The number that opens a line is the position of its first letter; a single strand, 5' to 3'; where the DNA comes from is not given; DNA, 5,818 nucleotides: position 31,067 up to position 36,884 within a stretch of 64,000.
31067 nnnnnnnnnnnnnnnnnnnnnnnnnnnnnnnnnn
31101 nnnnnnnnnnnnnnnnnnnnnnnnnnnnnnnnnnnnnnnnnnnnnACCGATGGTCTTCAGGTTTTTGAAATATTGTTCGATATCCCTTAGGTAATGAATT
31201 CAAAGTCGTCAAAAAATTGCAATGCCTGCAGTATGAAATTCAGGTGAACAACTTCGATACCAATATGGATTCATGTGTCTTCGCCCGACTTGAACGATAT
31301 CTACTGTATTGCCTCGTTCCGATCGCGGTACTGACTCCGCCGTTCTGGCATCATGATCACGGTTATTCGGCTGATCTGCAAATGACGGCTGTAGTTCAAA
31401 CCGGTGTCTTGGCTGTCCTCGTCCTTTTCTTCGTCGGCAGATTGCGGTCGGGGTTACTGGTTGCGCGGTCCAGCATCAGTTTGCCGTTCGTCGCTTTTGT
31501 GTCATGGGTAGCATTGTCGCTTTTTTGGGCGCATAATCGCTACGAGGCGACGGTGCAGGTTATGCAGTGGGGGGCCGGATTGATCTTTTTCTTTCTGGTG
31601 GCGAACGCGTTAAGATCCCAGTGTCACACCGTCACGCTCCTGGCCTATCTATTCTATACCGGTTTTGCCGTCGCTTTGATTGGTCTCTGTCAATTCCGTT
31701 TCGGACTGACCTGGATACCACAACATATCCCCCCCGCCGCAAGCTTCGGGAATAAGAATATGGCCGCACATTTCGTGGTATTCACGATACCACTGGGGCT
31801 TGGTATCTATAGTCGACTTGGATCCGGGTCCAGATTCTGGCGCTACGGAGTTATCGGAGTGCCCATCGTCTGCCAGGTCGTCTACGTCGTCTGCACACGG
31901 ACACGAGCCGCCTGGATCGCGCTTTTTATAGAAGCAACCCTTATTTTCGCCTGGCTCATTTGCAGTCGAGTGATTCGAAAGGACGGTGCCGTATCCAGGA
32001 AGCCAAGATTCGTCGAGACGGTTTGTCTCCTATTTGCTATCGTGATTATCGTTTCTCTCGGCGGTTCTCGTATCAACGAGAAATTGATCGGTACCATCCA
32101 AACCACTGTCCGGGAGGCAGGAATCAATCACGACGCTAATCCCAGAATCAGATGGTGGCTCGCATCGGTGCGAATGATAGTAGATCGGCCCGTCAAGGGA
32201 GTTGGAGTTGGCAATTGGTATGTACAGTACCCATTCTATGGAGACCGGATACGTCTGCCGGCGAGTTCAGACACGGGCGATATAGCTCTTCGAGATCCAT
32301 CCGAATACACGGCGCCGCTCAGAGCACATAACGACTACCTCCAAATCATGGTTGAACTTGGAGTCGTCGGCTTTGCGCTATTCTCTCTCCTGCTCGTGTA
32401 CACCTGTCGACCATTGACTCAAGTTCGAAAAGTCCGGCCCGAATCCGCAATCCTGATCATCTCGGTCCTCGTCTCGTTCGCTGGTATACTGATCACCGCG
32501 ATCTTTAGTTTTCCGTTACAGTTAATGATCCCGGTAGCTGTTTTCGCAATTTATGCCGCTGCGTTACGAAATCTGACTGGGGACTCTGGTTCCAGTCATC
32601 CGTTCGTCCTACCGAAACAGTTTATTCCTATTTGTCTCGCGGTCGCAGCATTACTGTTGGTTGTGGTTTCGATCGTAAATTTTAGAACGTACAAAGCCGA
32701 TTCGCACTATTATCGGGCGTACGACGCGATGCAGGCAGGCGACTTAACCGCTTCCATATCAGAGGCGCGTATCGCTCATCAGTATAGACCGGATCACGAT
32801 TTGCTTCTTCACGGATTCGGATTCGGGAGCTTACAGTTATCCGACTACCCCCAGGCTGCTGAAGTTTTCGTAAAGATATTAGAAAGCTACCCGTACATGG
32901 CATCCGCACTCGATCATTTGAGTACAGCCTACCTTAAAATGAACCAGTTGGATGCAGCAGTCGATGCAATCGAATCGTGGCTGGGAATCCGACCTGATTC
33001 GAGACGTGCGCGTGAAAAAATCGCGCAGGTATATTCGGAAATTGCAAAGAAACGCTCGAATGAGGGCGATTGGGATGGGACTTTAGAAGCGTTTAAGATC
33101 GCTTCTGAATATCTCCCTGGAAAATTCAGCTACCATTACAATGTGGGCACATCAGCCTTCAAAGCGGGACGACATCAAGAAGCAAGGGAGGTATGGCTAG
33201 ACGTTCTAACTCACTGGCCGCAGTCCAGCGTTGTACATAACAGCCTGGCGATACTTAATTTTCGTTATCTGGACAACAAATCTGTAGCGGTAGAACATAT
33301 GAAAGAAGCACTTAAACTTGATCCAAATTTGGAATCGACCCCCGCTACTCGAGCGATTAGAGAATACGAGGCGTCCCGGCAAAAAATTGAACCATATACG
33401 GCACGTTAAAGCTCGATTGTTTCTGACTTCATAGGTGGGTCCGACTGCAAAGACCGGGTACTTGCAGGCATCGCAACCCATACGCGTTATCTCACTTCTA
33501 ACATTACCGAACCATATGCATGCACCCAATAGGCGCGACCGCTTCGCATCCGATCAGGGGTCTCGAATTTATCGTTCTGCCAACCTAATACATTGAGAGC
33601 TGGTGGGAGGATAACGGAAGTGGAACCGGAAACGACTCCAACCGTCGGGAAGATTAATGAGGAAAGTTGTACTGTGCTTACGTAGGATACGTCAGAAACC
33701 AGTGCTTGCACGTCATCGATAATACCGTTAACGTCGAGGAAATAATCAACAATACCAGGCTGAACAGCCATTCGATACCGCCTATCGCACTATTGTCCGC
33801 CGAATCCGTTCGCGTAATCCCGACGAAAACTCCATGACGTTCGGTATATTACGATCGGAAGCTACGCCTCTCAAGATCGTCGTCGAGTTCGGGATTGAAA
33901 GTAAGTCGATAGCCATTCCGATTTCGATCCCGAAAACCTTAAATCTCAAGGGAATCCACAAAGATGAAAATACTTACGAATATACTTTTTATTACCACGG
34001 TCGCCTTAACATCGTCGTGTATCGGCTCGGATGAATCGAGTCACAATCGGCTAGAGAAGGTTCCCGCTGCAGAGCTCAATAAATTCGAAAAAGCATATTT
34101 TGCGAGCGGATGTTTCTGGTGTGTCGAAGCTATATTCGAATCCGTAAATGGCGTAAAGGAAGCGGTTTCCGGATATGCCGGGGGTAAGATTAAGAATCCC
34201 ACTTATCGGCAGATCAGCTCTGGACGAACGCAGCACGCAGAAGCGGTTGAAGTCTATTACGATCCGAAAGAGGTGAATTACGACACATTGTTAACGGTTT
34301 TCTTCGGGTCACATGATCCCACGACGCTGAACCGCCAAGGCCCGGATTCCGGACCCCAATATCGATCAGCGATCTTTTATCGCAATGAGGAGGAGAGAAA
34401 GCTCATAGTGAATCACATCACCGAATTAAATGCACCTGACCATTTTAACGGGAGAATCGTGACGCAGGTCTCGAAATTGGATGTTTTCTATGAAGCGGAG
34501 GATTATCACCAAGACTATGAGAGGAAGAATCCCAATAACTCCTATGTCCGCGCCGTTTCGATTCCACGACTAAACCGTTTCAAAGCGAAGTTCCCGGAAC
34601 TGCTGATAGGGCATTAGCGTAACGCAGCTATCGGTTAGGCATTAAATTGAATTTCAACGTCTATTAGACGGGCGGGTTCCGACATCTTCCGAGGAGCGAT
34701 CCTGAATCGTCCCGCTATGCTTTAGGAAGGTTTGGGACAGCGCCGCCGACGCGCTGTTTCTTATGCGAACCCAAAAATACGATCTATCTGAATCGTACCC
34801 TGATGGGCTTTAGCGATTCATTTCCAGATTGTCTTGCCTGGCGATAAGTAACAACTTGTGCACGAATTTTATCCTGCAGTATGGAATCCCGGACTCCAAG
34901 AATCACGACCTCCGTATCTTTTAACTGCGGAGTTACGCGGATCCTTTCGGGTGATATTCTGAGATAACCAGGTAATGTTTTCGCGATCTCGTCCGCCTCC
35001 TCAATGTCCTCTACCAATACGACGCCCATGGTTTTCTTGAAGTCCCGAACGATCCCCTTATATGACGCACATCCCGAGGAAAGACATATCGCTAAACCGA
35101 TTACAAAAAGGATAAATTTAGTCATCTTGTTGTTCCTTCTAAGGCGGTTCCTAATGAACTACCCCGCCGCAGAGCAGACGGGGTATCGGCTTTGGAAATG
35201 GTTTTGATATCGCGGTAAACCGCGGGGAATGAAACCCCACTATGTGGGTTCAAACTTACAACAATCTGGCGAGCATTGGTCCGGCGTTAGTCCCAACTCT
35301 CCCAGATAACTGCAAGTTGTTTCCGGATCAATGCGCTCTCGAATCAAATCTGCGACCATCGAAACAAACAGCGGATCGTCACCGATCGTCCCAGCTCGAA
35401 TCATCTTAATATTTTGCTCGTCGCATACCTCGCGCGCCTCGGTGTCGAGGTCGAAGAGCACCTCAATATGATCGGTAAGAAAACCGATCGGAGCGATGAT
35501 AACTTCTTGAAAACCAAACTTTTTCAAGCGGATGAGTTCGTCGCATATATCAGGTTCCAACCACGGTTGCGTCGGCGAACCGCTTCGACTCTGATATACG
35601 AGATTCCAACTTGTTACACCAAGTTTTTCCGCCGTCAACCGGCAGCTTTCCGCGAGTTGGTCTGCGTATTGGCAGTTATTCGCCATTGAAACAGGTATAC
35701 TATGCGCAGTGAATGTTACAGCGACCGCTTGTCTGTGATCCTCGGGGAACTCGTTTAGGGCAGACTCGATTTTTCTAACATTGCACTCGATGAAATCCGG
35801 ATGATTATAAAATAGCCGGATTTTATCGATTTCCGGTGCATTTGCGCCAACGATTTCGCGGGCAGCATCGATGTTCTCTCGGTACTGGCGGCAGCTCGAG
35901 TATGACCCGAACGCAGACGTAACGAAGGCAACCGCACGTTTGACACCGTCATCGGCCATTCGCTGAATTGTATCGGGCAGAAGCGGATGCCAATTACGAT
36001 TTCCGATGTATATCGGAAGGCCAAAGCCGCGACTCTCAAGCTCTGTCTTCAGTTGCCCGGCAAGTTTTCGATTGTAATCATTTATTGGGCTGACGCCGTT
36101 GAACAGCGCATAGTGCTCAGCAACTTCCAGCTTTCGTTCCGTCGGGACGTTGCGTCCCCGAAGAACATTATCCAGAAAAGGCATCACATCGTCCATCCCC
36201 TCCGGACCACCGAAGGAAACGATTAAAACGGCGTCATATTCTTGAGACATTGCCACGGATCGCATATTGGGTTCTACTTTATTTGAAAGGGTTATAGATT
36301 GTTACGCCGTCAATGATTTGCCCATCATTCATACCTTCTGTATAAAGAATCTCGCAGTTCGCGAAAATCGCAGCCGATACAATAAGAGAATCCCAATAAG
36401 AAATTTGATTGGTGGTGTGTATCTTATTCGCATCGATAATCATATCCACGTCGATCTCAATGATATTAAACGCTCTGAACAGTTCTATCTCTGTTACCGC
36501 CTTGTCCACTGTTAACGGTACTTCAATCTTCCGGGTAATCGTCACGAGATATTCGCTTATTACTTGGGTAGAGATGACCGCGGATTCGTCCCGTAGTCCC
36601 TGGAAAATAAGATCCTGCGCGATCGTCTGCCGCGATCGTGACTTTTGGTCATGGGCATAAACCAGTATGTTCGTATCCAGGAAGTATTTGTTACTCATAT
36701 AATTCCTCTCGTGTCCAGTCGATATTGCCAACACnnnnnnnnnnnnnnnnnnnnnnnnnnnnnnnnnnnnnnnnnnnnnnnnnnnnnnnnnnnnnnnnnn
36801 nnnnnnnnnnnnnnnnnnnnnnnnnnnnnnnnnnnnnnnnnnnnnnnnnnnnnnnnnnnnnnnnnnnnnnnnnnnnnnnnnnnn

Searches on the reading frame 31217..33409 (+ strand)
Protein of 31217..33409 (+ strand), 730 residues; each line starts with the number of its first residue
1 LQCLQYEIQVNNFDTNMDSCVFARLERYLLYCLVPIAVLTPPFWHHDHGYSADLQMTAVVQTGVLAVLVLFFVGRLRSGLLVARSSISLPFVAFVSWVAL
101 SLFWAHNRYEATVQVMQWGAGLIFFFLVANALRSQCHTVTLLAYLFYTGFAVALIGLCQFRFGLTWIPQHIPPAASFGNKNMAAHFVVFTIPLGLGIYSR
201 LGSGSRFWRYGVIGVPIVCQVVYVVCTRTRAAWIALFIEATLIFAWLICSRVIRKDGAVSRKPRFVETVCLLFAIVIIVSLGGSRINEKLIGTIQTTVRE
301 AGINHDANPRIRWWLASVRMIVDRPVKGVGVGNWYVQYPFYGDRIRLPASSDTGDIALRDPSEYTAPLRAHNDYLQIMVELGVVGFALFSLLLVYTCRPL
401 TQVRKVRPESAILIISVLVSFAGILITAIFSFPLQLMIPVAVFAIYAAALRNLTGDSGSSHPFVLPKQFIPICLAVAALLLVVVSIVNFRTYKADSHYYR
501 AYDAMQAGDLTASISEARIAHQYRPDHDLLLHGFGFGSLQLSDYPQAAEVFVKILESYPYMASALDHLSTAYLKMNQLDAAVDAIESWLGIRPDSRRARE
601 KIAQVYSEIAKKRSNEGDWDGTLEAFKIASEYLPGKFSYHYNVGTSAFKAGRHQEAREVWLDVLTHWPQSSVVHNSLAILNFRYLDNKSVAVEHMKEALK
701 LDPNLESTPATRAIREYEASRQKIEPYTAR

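Call 20: search_protein_families(library=pfam, proteins=[window:31217-33409:+])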
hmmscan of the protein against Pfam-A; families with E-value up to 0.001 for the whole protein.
window:31217-33409:+ (730 aa): 10 families
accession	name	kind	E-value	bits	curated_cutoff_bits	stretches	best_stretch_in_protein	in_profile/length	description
PF04932.20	Wzy_C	-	8.5e-17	61.8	31.7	1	217-389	3-148/149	O-Antigen ligase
PF07719.23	TPR_2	-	1.6e-11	43.9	27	0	639-662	3-26/34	Tetratricopeptide repeat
PF13432.12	TPR_16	-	6.4e-09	36.5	32.7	0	616-665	10-59/65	Tetratricopeptide repeat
PF13424.12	TPR_12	-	2.9e-08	34.2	30.1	0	640-702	6-75/77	Tetratricopeptide repeat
PF14559.12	TPR_19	-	9e-08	32.8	25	1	539-604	2-67/68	Tetratricopeptide repeat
PF13428.12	TPR_14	-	4.4e-07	30.4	23.5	0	564-604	3-43/44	Tetratricopeptide repeat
PF00515.34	TPR_1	-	2e-05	24.7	27.8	0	640-659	4-23/34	Tetratricopeptide repeat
PF13174.12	TPR_6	-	3.1e-05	24.8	26.3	0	641-670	4-33/33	Tetratricopeptide repeat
PF13181.12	TPR_8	-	4.7e-05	23.7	25.7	0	563-594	2-33/34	Tetratricopeptide repeat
PF11992.13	TgpA_N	-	0.00096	18.7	30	1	231-484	18-178/333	TgpA N-terminal domain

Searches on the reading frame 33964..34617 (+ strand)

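Call 48: search_protein_families(library=pfam, proteins=[window:33964-34617:+], max_evalue=0.00001)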
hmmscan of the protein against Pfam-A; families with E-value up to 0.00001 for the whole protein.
window:33964-34617:+ (217 aa): 1 family
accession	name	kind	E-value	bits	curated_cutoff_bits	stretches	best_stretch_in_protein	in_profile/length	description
PF01625.27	PMSR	-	6.4e-63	212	23.7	1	43-194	1-151/153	Peptide methionine sulfoxide reductase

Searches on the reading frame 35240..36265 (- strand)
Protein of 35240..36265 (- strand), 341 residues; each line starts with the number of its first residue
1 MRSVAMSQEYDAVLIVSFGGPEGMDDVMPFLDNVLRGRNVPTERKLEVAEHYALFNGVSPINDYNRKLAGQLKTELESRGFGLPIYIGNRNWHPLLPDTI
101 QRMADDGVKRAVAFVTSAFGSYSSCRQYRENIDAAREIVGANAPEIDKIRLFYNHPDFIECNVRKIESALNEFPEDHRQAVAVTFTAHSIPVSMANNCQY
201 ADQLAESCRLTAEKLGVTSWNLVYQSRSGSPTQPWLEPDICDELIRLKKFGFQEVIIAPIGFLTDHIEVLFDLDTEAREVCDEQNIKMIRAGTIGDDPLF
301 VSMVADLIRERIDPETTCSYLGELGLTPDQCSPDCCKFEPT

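Call 48: search_protein_families(library=pfam, proteins=[window:35240-36265:-], max_evalue=0.00001)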
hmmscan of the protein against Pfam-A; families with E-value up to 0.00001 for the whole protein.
window:35240-36265:- (341 aa): 1 family
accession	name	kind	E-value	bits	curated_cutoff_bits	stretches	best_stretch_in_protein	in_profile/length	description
PF00762.24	Ferrochelatase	-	2.7e-84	283.3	27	1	11-311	2-316/317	Ferrochelatase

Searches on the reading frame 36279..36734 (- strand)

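Call 48: search_protein_families(library=pfam, proteins=[window:36279-36734:-], max_evalue=0.00001)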
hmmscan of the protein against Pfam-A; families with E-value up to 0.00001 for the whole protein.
window:36279-36734:- (151 aa): 1 family
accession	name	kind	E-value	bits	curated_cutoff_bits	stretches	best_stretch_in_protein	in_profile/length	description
PF01850.27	PIN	-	2.9e-10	41.3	23.6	1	17-132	1-109/120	PIN domain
